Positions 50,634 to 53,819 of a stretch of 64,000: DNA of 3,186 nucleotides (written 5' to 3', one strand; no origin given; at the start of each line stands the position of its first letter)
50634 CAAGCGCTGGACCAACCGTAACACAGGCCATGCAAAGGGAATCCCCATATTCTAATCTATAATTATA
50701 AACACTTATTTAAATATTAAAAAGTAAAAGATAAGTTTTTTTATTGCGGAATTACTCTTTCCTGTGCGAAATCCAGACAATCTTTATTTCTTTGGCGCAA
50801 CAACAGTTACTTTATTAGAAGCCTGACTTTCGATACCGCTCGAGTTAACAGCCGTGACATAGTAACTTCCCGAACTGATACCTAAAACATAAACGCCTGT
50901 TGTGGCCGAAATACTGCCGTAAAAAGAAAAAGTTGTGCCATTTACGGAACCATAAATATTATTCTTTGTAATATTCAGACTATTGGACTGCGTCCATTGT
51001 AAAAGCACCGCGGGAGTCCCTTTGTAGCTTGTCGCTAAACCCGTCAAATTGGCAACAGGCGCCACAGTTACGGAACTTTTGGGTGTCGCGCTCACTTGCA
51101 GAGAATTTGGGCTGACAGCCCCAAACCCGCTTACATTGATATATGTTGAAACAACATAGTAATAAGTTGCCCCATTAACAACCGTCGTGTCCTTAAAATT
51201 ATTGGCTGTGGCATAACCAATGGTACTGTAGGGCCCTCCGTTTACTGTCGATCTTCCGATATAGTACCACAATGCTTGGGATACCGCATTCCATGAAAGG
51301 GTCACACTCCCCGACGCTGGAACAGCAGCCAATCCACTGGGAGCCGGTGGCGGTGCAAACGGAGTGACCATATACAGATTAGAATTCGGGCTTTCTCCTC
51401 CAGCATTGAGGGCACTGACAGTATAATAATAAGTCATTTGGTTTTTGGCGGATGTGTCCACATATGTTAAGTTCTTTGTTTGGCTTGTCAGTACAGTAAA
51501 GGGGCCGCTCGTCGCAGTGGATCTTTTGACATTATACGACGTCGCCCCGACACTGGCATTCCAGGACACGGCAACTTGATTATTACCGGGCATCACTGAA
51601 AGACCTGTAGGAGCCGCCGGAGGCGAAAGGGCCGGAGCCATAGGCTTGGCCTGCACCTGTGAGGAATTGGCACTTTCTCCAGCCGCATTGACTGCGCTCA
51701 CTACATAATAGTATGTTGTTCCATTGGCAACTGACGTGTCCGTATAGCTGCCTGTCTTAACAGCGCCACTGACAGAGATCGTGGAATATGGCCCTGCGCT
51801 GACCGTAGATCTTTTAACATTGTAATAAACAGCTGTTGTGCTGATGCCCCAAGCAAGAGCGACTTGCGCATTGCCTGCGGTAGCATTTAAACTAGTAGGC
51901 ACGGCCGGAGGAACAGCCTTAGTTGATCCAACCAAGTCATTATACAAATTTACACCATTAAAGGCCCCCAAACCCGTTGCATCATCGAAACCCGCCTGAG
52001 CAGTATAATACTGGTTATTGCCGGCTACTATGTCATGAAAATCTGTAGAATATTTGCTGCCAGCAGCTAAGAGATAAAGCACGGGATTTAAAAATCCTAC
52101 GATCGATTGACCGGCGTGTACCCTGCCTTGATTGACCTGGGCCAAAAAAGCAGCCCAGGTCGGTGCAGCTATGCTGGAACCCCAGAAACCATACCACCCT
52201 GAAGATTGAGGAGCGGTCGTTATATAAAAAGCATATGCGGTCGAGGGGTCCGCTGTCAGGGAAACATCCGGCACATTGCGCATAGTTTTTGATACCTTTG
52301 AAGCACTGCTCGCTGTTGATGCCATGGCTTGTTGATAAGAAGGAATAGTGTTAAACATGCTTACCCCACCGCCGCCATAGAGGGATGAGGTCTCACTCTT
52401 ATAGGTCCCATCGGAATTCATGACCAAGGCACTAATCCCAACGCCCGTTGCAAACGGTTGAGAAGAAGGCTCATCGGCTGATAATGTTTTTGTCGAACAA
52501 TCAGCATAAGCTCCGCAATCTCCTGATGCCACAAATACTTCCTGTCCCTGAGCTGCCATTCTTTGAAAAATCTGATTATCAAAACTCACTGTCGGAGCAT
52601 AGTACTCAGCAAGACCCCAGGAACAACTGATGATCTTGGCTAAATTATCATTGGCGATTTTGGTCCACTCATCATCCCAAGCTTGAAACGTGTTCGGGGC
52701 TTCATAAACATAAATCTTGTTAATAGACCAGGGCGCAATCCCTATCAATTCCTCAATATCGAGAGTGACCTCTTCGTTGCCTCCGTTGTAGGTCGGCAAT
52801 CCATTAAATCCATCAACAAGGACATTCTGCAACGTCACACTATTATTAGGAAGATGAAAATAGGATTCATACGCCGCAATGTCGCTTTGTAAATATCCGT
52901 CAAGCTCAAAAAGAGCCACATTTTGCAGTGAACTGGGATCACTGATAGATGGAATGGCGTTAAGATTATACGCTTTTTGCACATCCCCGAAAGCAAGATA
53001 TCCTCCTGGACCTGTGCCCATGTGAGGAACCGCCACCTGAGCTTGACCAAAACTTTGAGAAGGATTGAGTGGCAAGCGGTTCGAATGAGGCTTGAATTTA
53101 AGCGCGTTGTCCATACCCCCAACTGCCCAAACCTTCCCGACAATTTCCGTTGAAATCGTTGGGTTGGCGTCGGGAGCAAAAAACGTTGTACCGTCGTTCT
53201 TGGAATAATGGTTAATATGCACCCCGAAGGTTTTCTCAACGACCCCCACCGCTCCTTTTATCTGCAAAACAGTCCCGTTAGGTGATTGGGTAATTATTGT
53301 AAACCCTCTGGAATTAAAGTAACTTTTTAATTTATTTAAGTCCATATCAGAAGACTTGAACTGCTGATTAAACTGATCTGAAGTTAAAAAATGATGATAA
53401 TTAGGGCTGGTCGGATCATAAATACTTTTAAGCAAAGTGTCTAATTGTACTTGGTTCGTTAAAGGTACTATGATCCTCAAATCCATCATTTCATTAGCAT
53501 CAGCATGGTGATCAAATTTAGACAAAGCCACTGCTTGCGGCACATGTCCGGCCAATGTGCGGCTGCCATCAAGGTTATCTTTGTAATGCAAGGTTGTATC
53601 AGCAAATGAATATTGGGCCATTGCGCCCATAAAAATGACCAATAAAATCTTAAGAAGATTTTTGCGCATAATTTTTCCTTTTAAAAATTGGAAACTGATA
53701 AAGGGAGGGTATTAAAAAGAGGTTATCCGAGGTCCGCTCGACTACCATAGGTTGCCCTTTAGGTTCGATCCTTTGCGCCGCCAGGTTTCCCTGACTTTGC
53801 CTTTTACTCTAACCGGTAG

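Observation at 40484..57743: T2SS operon contiguous with two giant S53-FN3 protease paralogs: a probable dedicated, second-messenger-gated protease-secretion island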

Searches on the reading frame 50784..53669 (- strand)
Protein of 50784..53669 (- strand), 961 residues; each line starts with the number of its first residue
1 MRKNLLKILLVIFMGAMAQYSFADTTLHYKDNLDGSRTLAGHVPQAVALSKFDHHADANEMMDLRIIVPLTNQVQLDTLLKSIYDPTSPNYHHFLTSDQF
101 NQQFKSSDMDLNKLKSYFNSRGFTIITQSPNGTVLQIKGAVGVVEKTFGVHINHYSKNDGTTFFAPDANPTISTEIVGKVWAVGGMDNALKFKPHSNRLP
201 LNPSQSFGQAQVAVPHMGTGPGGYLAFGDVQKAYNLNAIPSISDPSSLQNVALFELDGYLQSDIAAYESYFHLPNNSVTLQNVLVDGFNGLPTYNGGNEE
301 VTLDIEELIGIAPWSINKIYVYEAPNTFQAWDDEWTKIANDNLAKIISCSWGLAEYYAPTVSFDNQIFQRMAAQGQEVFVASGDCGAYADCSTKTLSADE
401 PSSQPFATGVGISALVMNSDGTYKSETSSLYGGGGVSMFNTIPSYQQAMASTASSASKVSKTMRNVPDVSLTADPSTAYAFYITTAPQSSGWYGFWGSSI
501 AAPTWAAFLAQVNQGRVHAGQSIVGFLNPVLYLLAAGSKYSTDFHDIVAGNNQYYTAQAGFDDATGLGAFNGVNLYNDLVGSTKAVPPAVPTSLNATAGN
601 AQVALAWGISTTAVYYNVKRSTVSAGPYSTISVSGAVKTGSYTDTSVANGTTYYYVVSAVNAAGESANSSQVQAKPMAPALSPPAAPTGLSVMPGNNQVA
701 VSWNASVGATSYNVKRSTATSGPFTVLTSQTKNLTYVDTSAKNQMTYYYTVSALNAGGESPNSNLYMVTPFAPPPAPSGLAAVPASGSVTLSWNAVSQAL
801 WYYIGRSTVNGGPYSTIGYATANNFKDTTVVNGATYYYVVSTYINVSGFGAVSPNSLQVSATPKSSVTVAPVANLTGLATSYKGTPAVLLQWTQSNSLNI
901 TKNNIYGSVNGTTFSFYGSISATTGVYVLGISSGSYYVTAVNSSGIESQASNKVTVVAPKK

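Call 3: search_protein_families(library=pfam, proteins=[window:50784-53669:-], max_evalue=0.01)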
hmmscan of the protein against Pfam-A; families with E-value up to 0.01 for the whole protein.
window:50784-53669:- (961 aa): 2 families
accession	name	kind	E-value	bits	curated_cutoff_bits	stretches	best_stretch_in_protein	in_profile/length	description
PF09286.16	Pro-kuma_activ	-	7.9e-28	97.9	23.5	1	51-188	4-142/143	Pro-kumamolisin, activation domain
PF00041.27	fn3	-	0.003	18.2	25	1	686-764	2-79/84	Fibronectin type III domain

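Call 6: search_solved_structures(query=window:50784-53669:-, max_evalue=0.01, show_alignments=2)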
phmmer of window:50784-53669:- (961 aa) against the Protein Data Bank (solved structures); distinct sequences matched with E-value up to 0.01: 12.
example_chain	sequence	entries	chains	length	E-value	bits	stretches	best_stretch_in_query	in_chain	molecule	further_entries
1t1e_A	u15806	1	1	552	8e-37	129.9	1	88-584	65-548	kumamolisin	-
1sio_A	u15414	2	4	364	5e-29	104.1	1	249-583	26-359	kumamolisin-As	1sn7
1t1g_A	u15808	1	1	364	1.7e-28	102.3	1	249-584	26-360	kumamolisin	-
1siu_A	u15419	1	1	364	2e-28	102.1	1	249-583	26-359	kumamolisin-As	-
1zvj_A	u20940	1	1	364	2.7e-28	101.7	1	249-583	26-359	kumamolisin-As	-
1t1i_A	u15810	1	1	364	1.6e-27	99.1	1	249-584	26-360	kumamolisin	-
4ne7_A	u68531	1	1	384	5.8e-27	97.3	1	249-591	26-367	Kumamolisin-As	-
3ee6_A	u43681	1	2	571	5.6e-15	57.6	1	55-571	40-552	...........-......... 1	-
3edy_A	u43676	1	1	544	5.8e-15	57.6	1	55-571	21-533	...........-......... 1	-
3mpc_A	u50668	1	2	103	3.2e-14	55.1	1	682-763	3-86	Fn3-like protein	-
5g56_A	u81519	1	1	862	2.7e-13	52.1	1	677-763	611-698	CARBOHYDRATE BINDING FAMILY 6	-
9vsf_A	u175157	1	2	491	4.4e-06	28.2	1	579-694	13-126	Beta-1,3-glucanase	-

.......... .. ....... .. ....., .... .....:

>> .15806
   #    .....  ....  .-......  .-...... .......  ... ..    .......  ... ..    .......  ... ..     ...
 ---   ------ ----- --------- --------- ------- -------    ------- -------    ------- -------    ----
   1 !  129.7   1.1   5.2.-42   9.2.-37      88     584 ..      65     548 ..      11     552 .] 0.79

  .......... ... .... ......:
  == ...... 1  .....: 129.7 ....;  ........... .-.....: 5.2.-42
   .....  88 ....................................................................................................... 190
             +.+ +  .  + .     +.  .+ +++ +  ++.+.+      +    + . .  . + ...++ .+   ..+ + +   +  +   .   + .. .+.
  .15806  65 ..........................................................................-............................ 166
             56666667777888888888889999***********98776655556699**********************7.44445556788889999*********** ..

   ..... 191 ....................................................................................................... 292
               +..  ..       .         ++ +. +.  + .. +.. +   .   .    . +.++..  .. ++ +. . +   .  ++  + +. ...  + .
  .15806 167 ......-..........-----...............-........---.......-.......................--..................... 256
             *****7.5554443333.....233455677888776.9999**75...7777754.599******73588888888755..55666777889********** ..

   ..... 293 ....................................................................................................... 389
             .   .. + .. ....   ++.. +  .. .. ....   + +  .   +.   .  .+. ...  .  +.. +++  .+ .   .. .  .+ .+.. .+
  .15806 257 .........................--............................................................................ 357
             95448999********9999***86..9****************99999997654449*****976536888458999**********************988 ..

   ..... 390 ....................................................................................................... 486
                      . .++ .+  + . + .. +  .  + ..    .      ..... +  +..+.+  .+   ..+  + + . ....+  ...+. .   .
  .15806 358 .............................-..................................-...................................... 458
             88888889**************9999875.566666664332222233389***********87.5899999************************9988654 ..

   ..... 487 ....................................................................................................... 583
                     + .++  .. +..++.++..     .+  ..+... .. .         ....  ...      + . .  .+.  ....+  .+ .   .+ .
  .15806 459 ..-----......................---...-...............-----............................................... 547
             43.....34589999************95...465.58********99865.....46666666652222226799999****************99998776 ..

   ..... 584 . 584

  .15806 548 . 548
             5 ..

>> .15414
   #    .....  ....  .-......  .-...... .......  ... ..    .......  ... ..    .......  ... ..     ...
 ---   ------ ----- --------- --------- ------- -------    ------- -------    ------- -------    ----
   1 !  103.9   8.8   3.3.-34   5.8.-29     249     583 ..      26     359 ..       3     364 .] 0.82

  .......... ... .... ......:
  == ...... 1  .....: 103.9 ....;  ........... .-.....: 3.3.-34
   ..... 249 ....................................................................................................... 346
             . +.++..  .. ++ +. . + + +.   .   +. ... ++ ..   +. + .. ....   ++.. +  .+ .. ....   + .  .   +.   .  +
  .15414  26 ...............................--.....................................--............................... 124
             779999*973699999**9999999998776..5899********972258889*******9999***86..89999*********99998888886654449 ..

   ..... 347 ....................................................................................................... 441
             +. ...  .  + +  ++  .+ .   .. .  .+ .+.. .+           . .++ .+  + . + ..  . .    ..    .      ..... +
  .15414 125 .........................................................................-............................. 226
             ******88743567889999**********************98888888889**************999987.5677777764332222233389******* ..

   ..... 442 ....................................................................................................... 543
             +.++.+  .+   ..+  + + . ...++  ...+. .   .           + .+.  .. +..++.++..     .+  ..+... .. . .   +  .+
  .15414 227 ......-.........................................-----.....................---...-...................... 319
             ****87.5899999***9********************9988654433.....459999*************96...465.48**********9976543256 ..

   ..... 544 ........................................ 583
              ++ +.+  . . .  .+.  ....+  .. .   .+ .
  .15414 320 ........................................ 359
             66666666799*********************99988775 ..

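Call 9: search_protein_families(library=ncbifam, proteins=[window:50784-53669:-], max_evalue=0.01)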
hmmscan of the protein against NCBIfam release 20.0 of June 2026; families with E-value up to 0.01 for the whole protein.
window:50784-53669:- (961 aa): 0 families

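Call 11: find_homologous_proteins(query=window:50784-53669:-, max_evalue=1e-10)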
Query window:50784-53669:- (961 aa): 1576 proteins with E <= 1e-10 among 8000 candidates; the best 120 are listed.
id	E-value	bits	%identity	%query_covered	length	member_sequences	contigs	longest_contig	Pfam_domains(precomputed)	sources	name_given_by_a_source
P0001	0.0e+0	2133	100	100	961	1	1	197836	PF09286.17,PF25833.1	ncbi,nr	ncbi:MAG: hypothetical protein HQL14_01250 [Candidatus Omnitrophica bacterium]|nr:hypothetical prote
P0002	0.0e+0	1534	66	91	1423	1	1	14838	PF09286.17,PF25833.1,PF00041.28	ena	-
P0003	0.0e+0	1531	61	98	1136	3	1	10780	PF09286.17,PF01108.24,PF24489.2,PF25833.1,PF00041.28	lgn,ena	-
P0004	0.0e+0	1331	58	99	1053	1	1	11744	PF09286.17,PF01108.24,PF24489.2,PF25833.1,PF00041.28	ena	-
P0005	0.0e+0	1298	50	92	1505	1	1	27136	PF09286.17,PF01108.24,PF24489.2,PF25833.1,PF21910.3,PF00041.28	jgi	-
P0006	0.0e+0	1130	51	93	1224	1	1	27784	PF09286.17,PF01108.24,PF25833.1,PF00041.28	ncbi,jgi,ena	-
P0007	0.0e+0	1123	64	84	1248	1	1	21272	PF09286.17,PF25059.2,PF24489.2,PF25833.1,PF00041.28,PF16656.12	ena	-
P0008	0.0e+0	1106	47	100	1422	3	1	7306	PF09286.17,PF25833.1,PF00041.28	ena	-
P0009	0.0e+0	1052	48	98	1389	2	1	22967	PF09286.17,PF01108.24,PF25833.1,PF21910.3,PF00041.28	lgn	-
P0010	0.0e+0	1041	58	90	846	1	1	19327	PF09286.17,PF25833.1,PF00041.28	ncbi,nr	ncbi:MAG: hypothetical protein HQL12_08925 [Candidatus Omnitrophica bacterium]|nr:hypothetical prote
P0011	1.6e-285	968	45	98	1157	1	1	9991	PF09286.17,PF01108.24,PF25833.1,PF00041.28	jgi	jgi:fibronectin type 3 domain-containing protein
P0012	2.7e-278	944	40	95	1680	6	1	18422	PF09286.17,PF16655.13,PF24489.2,PF25833.1,PF21910.3,PF00041.28,PF16656.12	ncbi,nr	ncbi:MAG TPA: protease pro-enzyme activation domain-containing protein [Armatimonadota bacterium]|nr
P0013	1.5e-263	895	47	94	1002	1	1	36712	PF09286.17,PF01108.24,PF25833.1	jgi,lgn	-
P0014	2.3e-263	894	49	97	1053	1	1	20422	PF09286.17,PF00041.28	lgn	-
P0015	5.2e-260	883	55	78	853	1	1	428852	PF09286.17,PF01108.24,PF25833.1,PF00041.28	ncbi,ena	-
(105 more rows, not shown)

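Call 13: find_encoding_contigs(protein=P0002, flank=10000, max_places=3)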
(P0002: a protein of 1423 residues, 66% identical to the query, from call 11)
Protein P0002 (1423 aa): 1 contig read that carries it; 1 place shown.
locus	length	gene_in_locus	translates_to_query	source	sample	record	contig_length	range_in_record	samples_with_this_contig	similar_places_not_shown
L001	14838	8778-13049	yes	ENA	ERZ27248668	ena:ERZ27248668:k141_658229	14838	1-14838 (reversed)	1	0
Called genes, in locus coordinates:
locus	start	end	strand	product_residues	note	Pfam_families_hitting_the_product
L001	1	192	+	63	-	?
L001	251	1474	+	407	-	PF00266:Aminotran_5, PF01053:Cys_Met_Meta_PP (weak)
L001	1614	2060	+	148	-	PF01592:NifU_N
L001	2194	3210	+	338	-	PF04055:Radical_SAM, PF06463:Mob_synth_C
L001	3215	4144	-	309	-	PF01565:FAD_binding_4, PF02873:MurB_C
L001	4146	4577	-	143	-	PF02391:MoaE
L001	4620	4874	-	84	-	PF00111:Fer2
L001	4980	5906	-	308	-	PF02401:LYTB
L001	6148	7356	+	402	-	PF04551:GcpE, PF26540:GcpE_C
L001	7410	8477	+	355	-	PF05343:Peptidase_M42, PF01546:Peptidase_M20 (weak)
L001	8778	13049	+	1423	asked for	PF09286:Pro-kuma_activ, PF25833:Fn3_SaeA_3rd (faint), PF00041:fn3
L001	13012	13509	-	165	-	PF00578:AhpC-TSA, PF08534:Redoxin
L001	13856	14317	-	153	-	PF00903:Glyoxalase, PF12681:Glyoxalase_2 (weak), PF13669:Glyoxalase_4 (weak)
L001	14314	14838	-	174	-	?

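Call 14: find_encoding_contigs(protein=P0005, flank=10000, max_places=3)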
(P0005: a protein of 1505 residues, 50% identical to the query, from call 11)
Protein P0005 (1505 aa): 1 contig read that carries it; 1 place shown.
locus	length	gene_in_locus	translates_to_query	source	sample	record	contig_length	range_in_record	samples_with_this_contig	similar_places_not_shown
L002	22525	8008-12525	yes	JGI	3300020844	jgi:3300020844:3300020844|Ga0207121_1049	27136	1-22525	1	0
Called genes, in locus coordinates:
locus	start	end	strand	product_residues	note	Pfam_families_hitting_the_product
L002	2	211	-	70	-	?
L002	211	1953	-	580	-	PF02776:TPP_enzyme_N, PF00205:TPP_enzyme_M, PF02775:TPP_enzyme_C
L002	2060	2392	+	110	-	PF13248:Zn_ribbon_3 (faint)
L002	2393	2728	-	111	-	PF00462:Glutaredoxin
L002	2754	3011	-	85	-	PF01722:BolA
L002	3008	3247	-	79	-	PF02798:GST_N, PF00462:Glutaredoxin, PF13417:GST_N_3, PF13409:GST_N_2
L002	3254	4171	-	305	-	PF02951:GSH-S_N, PF14398:ATPgrasp_YheCD (weak), PF02955:GSH-S_ATP, PF08443:RimK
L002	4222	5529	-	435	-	PF08886:GshA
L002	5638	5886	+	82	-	PF01722:BolA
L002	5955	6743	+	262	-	PF08843:AbiEii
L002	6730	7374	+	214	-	PF13338:AbiEi_4 (weak)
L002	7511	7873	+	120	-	-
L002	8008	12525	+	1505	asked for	PF00041:fn3 (weak), PF01108:Tissue_fac (faint), PF21910:GH85_C (faint), PF25833:Fn3_SaeA_3rd (faint), PF24489:Ig_J_second (faint), PF09286:Pro-kuma_activ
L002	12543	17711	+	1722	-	PF01108:Tissue_fac (faint), PF21910:GH85_C (faint), PF25833:Fn3_SaeA_3rd (faint), PF09286:Pro-kuma_activ, PF00041:fn3 (weak)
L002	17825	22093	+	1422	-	PF17957:Big_7, PF16781:DUF5068 (faint), PF18998:Flg_new_2 (weak)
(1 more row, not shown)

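Call 15: find_encoding_contigs(protein=P0010, flank=10000, max_places=3)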
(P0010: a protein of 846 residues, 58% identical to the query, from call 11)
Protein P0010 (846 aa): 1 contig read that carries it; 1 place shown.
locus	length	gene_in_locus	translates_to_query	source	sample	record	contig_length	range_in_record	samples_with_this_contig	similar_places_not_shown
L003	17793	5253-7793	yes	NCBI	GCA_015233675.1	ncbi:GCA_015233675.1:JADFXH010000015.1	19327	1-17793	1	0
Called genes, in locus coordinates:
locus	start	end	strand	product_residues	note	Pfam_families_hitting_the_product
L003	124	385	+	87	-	PF03886:ABC_trans_aux (weak)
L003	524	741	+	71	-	-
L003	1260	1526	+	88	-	PF04014:MazE_antitoxin (weak)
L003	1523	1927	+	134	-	PF10130:PIN_2 (faint), PF13470:PIN_3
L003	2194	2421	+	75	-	PF07878:RHH_5 (faint), PF01402:RHH_1 (weak)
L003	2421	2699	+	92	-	PF05016:ParE_toxin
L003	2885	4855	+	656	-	PF02563:Poly_export, PF10531:SLBB (faint), PF22461:SLBB_2, PF02563:Poly_export, PF22461:SLBB_2 (weak), PF02563:Poly_export, PF22461:SLBB_2 (weak)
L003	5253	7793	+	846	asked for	PF09286:Pro-kuma_activ, PF00041:fn3 (faint), PF25833:Fn3_SaeA_3rd (faint)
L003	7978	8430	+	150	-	-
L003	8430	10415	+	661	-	PF09852:DUF2079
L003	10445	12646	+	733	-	PF01564:Spermine_synth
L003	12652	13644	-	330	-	PF04055:Radical_SAM, PF13353:Fer4_12 (faint)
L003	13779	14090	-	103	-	-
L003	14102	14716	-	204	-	PF13386:DsbD_2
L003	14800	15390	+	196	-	PF09335:VTT_dom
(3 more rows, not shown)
